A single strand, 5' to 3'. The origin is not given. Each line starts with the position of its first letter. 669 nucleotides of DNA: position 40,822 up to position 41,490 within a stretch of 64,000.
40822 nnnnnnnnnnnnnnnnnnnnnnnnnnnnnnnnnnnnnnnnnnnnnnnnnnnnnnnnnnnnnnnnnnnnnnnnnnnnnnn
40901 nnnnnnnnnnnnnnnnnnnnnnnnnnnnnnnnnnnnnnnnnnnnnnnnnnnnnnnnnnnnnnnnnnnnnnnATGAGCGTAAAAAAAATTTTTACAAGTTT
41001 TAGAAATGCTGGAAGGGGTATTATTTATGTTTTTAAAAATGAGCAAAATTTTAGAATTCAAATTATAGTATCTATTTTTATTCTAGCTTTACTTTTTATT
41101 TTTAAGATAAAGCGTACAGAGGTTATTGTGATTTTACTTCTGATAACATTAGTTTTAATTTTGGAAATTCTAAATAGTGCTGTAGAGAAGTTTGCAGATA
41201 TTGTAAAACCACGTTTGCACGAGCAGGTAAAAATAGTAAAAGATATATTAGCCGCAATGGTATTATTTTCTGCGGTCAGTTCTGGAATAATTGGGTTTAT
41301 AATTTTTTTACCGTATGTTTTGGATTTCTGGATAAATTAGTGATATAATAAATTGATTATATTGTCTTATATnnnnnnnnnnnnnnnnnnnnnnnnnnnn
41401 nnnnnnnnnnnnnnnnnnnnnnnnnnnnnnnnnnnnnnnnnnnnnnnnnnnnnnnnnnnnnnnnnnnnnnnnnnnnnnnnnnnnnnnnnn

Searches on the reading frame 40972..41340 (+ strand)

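Call 5: search_protein_families(library=pfam, proteins=[window:40972-41340:+], max_evalue=1)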
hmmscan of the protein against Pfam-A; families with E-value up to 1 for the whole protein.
window:40972-41340:+ (122 aa): 2 families
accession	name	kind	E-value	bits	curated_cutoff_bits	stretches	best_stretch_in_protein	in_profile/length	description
PF01219.24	DAGK_prokar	-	1.2e-30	105.8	22.3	1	12-112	2-102/102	Prokaryotic diacylglycerol kinase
PF15420.11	Abhydrolase_9_N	-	0.33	11.4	27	1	51-107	96-152/208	Alpha/beta-hydrolase family N-terminus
